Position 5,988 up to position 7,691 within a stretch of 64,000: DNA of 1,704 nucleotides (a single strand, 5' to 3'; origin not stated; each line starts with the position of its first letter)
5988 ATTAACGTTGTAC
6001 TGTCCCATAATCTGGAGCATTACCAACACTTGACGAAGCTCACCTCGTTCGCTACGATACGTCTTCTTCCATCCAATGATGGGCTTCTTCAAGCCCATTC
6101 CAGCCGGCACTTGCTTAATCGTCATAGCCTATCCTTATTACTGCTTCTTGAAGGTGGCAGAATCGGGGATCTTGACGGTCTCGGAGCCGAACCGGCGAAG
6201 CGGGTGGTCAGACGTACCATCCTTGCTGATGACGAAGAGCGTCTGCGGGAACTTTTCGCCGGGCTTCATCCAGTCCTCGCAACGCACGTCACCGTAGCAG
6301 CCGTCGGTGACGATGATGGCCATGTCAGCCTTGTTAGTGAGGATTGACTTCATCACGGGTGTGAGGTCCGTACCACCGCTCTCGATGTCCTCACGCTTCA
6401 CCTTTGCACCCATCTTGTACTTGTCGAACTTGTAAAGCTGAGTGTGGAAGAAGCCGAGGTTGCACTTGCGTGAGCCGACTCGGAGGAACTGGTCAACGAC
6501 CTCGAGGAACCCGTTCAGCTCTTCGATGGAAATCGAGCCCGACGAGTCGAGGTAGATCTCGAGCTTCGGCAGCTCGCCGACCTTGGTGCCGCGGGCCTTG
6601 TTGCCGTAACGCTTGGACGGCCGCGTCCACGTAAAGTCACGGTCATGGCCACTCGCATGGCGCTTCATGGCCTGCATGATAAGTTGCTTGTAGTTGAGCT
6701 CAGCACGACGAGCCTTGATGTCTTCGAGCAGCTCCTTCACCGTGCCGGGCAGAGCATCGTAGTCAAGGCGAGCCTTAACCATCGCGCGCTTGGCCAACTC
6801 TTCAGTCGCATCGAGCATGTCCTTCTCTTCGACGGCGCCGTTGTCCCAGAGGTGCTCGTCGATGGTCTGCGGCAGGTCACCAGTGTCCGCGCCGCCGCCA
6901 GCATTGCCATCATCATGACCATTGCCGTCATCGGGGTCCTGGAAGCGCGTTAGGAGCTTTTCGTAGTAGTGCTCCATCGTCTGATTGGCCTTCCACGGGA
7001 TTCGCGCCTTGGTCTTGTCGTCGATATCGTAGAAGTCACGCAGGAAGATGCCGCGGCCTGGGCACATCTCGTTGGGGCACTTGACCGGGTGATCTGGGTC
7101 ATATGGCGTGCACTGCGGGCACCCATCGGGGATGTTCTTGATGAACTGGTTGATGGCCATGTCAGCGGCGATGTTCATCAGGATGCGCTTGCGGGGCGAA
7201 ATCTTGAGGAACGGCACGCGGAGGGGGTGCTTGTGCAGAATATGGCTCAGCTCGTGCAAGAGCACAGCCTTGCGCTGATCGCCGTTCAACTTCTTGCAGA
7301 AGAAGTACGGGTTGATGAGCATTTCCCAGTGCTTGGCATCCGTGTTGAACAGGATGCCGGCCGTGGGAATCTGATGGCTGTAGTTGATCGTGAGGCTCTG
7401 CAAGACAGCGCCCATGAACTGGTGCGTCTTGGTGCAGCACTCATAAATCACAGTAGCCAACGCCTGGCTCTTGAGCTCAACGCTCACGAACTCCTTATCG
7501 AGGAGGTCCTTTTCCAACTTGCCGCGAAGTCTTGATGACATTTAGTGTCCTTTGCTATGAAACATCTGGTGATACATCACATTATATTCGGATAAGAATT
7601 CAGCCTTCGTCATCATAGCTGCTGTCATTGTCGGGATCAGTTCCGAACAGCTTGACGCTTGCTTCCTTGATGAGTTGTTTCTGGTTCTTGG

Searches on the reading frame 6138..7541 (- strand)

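Call 10: search_protein_families(library=phrogs, proteins=[window:6138-7541:-], max_evalue=0.00001)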
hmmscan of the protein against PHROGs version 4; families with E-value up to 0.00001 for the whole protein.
window:6138-7541:- (467 aa): 1 family
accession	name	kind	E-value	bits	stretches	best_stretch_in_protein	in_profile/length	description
phrog_1314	-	DNA, RNA and nucleotide metabolism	1.4e-47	163.6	1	36-442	23-378/394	HNH endonuclease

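Call 50: search_protein_families(library=pfam, proteins=[window:6138-7541:-], max_evalue=0.001)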
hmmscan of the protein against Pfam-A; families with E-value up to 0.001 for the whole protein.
window:6138-7541:- (467 aa): 2 families
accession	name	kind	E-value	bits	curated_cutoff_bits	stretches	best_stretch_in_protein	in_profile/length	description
PF13203.12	DUF2201_N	-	3.4e-12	47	23.2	1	38-317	15-259/271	Putative metallopeptidase domain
PF09967.15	DUF2201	-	3.7e-07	30.7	26.4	1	329-415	3-89/123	VWA-like domain (DUF2201)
